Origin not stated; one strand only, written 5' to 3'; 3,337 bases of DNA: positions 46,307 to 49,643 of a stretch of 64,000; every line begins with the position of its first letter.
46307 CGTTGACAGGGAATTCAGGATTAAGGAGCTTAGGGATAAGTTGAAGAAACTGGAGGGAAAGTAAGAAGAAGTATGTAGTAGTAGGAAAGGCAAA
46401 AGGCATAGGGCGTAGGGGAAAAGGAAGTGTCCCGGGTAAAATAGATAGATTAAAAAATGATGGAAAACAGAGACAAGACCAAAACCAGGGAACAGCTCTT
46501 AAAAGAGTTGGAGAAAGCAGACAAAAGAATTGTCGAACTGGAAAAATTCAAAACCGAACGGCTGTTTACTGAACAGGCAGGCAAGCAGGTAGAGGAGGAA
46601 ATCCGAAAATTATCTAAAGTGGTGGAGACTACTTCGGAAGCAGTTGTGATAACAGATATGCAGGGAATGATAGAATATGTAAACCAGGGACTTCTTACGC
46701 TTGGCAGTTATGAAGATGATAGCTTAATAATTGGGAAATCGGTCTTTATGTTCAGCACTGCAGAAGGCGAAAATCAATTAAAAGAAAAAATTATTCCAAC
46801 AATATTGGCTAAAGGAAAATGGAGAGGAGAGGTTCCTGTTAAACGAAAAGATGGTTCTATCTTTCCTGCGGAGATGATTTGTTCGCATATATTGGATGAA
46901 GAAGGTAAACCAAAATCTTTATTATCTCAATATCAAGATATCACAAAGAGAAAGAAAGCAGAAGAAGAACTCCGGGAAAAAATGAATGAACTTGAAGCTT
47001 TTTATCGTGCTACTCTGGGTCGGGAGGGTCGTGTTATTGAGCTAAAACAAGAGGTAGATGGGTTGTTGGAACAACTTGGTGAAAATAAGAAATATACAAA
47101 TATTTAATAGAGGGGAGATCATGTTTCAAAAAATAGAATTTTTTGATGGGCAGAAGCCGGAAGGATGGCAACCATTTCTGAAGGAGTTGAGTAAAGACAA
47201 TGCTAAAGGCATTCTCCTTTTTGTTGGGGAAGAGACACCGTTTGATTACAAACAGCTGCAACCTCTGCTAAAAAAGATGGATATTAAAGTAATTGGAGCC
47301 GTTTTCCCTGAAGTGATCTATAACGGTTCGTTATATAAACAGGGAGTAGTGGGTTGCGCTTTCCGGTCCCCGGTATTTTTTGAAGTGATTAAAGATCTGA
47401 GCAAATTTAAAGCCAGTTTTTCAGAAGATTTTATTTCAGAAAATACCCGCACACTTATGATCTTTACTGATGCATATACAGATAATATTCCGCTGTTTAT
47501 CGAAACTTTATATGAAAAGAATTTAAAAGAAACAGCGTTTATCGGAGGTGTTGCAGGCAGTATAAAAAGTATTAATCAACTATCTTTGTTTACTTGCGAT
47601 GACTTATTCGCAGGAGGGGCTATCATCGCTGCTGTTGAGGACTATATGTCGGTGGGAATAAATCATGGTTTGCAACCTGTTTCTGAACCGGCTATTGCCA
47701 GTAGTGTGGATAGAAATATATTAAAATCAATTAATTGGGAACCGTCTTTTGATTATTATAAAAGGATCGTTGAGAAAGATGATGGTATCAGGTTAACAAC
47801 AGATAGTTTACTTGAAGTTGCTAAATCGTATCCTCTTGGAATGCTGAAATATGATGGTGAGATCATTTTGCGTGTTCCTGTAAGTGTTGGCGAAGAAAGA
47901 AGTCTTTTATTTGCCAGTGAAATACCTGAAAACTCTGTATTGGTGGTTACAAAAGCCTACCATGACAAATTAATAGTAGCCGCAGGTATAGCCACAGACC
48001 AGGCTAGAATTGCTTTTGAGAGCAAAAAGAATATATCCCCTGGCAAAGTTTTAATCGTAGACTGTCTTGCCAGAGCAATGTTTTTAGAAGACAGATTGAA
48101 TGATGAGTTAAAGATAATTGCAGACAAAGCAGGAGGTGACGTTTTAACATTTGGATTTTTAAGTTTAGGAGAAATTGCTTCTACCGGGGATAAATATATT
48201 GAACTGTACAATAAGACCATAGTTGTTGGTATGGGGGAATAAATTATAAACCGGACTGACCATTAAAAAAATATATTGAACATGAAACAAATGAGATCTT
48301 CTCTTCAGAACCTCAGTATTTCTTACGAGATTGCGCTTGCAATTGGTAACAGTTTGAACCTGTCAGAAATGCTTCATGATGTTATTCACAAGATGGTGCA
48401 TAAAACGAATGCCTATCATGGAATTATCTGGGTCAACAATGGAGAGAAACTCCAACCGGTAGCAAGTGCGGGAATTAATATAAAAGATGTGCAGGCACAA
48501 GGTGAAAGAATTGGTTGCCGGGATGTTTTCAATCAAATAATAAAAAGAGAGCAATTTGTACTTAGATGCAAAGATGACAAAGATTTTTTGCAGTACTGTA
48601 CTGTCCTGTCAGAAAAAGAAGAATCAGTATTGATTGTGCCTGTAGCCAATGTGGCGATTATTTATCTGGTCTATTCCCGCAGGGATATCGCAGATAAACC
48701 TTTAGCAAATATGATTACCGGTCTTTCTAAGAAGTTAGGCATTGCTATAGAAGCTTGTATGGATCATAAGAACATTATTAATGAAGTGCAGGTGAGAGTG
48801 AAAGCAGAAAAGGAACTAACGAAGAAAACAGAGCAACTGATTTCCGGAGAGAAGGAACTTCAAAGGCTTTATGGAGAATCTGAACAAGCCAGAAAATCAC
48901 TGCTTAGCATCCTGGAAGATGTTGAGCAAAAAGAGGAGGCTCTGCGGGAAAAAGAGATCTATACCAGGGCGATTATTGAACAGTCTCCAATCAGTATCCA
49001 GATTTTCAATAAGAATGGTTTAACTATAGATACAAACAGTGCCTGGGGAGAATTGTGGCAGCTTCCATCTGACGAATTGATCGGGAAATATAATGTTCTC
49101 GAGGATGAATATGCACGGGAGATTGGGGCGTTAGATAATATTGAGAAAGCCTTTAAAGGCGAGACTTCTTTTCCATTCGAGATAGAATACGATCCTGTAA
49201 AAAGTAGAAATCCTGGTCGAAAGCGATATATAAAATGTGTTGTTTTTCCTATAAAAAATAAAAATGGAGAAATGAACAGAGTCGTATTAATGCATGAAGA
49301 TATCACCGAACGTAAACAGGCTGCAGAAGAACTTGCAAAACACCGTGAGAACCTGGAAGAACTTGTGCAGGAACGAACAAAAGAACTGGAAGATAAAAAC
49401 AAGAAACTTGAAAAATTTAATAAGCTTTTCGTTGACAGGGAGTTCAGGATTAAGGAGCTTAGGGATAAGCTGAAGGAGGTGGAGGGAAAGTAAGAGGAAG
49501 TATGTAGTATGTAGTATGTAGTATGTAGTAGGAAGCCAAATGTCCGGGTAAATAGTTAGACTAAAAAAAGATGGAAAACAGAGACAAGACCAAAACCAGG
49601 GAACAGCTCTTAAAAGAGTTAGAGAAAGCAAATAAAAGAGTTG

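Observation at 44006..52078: Array of PAS sensor genes with dissimilar sensor cores between constant coiled-coil caps; only the last gene has an output domain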

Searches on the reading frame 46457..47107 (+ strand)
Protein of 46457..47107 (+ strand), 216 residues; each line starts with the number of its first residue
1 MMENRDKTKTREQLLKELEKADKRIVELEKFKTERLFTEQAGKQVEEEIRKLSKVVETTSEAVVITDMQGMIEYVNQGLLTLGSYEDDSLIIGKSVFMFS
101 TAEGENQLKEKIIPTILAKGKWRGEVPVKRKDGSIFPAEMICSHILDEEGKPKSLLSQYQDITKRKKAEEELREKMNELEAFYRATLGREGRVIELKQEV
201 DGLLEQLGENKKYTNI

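Call 3: search_protein_families(library=pfam, proteins=[window:46457-47107:+], max_evalue=0.01)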
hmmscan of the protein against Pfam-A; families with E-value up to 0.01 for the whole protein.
window:46457-47107:+ (216 aa): 5 families
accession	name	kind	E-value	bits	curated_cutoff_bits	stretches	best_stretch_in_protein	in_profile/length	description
PF13426.13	PAS_9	-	4e-14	53.2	27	1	61-164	2-103/103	PAS domain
PF00989.32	PAS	-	1.8e-07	31.6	22.6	1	52-162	3-113/113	PAS fold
PF08448.16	PAS_4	-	0.00027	21.6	23.1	1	57-166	2-109/110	PAS fold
PF13188.13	PAS_8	-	0.0018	18.5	21.8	1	51-82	2-33/65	PAS domain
PF08447.18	PAS_3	-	0.006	17.3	25.6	0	93-155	21-85/89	PAS fold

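Call 4: search_protein_families(library=ncbifam, proteins=[window:46457-47107:+], max_evalue=0.01)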
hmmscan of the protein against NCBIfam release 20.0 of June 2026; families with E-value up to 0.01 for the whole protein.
window:46457-47107:+ (216 aa): 17 families
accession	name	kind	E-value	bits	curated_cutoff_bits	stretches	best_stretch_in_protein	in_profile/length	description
NF045675.1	PhdiestaseDibA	equivalog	1.1e-19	70.2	980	1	38-174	66-201/623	phosphodiesterase DibA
TIGR00229.1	sensory_box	domain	9e-18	64.6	22.9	1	47-172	2-126/126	PAS domain S-box protein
NF052573.1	HisKinEspAMyxo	equivalog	1.8e-17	62.7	1400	2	41-172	245-375/755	serine histidine kinase EspA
NF047874.1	MASE3_PAS_HK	subfamily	1.3e-11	44.1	560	1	11-179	232-391/655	MASE3 domain-containing sensor histidine kinase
TIGR02938.1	nifL_nitrog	equivalog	4.6e-11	41.9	242.45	1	54-184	8-137/494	nitrogen fixation negative regulator NifL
NF052652.1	YtvA_fam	equivalog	1.4e-10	41.1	250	1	52-181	2-133/243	YtvA family blue-light photoreceptor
NF052574.1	HisKinEspCMyxo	equivalog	5.9e-10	38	1200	1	42-169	275-405/785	serine histidine kinase EspC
NF010076.0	PRK13557.1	subfamily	1.2e-09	37.2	631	1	41-208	20-189/540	histidine kinase famiy protein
NF052306.1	BluLightHisKinLov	equivalog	3.7e-07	29.3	450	1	44-170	15-144/334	blue-light-activated histidine kinase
NF010077.0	PRK13559.1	subfamily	2.3e-06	26.7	361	1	48-174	41-169/364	hypothetical protein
NF033092.0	HK_WalK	equivalog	1.9e-05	23.5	725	1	39-174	247-374/594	cell wall metabolism sensor histidine kinase WalK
NF053781.1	cdiGMPphdstlr2612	equivalog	8.2e-05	20.4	1600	1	45-171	9-140/1268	Tlr1612 family c-di-GMP phosphodiesterase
NF046044.1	PnpS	equivalog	0.00022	20.4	400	1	16-170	27-168/390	two-component system histidine kinase PnpS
NF007298.0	PRK09776.1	equivalog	0.00032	18.7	1135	1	127-177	379-429/1111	diguanylate cyclase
NF041593.1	histid_kinase_PdhS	equivalog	0.0021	16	2000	1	27-180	644-796/1041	cell-division control histidine kinase PdhS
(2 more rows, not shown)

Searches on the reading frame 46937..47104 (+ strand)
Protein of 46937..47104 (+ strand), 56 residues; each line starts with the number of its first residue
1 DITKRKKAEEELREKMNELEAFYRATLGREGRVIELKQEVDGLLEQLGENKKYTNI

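Call 18: search_protein_families(library=pfam, proteins=[window:46937-47104:+], max_evalue=10)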
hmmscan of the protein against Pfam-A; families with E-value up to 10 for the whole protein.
seq(56 aa): 4 families
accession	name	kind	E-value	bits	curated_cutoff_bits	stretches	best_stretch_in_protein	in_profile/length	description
PF06580.19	His_kinase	-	0.038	14.7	25.2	1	6-41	28-64/81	Histidine kinase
PF18801.6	RapH_N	-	0.075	13.5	27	1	17-52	9-45/62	response regulator aspartate phosphatase H, N terminal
PF23206.1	PCDH15_12th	-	0.14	12.6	27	1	8-38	81-111/115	PCDH15-like domain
PF07716.20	bZIP_2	-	0.4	11.2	22.3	1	28-47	29-48/54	Basic region leucine zipper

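Call 81: find_homologous_proteins(query=A7, max_evalue=0.001)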
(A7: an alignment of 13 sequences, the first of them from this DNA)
Query A7 (13 sequences) (56 aa, profile of the alignment): 760 proteins with E <= 0.001 among 2049 candidates; the best 120 are listed.
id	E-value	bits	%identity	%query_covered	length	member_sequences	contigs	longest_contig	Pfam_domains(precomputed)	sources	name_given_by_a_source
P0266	4.7e-22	95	53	95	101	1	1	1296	-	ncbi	-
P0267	9.4e-22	94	60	95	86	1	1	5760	-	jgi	jgi:hypothetical protein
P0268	3.6e-21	92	55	95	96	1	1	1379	-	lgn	-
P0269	5.8e-21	92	58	95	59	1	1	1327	-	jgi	jgi:hypothetical protein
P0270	6.0e-21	92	58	95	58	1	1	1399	-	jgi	-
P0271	1.2e-20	91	53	95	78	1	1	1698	-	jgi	jgi:ribosome assembly protein YihI (activator of Der GTPase)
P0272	1.6e-20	90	49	95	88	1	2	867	-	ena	-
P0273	1.7e-20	90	55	95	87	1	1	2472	-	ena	-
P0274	2.3e-20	90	52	100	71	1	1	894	-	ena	-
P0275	2.3e-20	90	57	95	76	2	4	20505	-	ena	-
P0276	2.4e-20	90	53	95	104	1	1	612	-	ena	-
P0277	3.4e-20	89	54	96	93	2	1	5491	-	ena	-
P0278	3.9e-20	89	48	96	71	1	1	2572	-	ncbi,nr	ncbi:MAG: hypothetical protein H8E11_08090, partial [Candidatus Cloacimonetes bacterium]|nr:hypothet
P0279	4.0e-20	89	49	95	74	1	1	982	-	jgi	jgi:hypothetical protein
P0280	5.4e-20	89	57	95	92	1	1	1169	-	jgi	-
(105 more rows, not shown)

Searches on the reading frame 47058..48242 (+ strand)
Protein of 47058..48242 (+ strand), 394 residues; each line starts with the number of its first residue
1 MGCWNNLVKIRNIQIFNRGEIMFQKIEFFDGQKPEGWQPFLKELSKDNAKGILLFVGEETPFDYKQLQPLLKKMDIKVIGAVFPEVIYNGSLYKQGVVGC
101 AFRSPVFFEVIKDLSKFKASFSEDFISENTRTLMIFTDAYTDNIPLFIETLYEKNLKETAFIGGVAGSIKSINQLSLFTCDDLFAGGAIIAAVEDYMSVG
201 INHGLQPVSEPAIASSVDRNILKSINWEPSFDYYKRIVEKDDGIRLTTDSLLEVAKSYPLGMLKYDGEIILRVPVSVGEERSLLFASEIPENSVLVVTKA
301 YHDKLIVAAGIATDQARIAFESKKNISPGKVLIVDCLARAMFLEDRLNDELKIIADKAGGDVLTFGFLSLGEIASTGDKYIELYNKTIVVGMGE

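Call 3: search_protein_families(library=pfam, proteins=[window:47058-48242:+], max_evalue=0.01)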
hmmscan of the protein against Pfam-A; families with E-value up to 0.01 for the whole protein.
window:47058-48242:+ (394 aa): 2 families
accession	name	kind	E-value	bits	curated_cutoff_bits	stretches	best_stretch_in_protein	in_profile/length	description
PF10442.14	FIST_C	-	1.7e-21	77.2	28.5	1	231-374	2-130/131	FIST C domain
PF08495.15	FIST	-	7.6e-16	59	23.2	1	52-228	3-189/189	FIST N domain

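Call 4: search_protein_families(library=ncbifam, proteins=[window:47058-48242:+], max_evalue=0.01)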
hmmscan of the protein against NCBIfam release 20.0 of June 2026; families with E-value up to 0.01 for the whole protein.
window:47058-48242:+ (394 aa): 0 families

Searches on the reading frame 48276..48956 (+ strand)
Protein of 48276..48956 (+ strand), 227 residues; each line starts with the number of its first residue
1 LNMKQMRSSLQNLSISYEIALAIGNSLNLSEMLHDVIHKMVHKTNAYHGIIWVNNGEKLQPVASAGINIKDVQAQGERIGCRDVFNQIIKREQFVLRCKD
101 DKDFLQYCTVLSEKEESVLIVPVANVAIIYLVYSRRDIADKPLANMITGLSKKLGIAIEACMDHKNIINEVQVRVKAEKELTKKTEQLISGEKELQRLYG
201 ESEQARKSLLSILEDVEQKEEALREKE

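Call 18: search_protein_families(library=pfam, proteins=[window:48276-48956:+], max_evalue=10)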
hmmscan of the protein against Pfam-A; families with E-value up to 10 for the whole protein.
seq(227 aa): 1 family
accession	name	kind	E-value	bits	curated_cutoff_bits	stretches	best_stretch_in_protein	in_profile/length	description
PF09891.15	DUF2118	-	0.026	14.9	20.5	1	40-92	61-114/149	Uncharacterized protein conserved in archaea (DUF2118)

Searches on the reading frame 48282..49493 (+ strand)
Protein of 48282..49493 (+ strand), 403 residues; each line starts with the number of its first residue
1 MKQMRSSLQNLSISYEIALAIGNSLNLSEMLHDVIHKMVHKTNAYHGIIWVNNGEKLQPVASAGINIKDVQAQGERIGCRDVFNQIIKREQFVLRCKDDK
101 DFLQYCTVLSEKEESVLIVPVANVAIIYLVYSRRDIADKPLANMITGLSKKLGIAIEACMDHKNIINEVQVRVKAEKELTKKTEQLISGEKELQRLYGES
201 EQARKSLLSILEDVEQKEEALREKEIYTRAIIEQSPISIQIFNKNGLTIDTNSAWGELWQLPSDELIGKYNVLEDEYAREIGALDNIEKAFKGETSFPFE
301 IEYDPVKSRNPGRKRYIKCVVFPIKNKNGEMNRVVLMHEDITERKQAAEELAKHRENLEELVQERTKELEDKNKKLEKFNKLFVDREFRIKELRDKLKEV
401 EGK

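Call 3: search_protein_families(library=pfam, proteins=[window:48282-49493:+], max_evalue=0.01)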
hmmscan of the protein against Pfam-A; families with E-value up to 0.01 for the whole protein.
window:48282-49493:+ (403 aa): 3 families
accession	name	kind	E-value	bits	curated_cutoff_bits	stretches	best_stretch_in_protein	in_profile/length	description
PF08448.16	PAS_4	-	3.9e-09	37.2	23.1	1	233-346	2-110/110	PAS fold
PF13426.13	PAS_9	-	3.9e-07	30.7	27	1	243-343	8-103/103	PAS domain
PF00989.32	PAS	-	8.4e-06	26.2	22.6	1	229-341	4-113/113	PAS fold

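Call 4: search_protein_families(library=ncbifam, proteins=[window:48282-49493:+], max_evalue=0.01)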
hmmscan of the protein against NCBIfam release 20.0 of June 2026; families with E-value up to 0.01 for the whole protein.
window:48282-49493:+ (403 aa): 13 families
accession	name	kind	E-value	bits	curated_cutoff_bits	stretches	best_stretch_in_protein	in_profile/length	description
NF041831.1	NO_HK_NahK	exception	3.3e-16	58.4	1500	1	215-389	310-479/854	hybrid sensor histidine kinase/response regulator NahK/ErcS'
TIGR00229.1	sensory_box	domain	1.3e-12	48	22.9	1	222-351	1-126/126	PAS domain S-box protein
NF008302.0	PRK11091.1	equivalog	2.2e-06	26.1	838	1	175-358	104-283/779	aerobic respiration two-component sensor histidine kinase ArcB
TIGR02956.1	TMAO_torS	equivalog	0.00012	20.3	676.5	1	343-378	410-445/967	TMAO reductase system sensor histidine kinase/response regulator TorS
NF008468.0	PRK11360.1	equivalog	0.00027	19.4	646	1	209-354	251-390/616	two-component system sensor histidine kinase AtoS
NF007298.0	PRK09776.1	equivalog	0.00064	17.7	1135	1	286-358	490-557/1111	diguanylate cyclase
TIGR01817.1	nifA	equivalog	0.0013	17.6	528.85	1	12-122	5-117/534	nif-specific transcriptional activator NifA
TIGR02938.1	nifL_nitrog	equivalog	0.0028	16.2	242.45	0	228-363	6-137/494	nitrogen fixation negative regulator NifL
NF045595.1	HK_scytonemin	equivalog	0.0038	15.7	865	0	190-269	119-198/637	scytonemin biosynthesis sensor histidine kinase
NF047465.1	hybrid_HK_LvrA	exception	0.0041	15.2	1200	1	324-401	122-199/819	hybrid histidine kinase/response regulator LvrA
NF008467.0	PRK11359.1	equivalog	0.0042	15.1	857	1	108-347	26-254/800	oxygen-sensing cyclic-di-GMP phosphodiesterase DosP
NF052573.1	HisKinEspAMyxo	equivalog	0.0049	14.9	1400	1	220-350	247-374/755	serine histidine kinase EspA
NF008184.0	PRK10935.1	equivalog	0.0078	14.9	553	0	345-377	216-248/565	nitrate/nitrite two-component system sensor histidine kinase NarQ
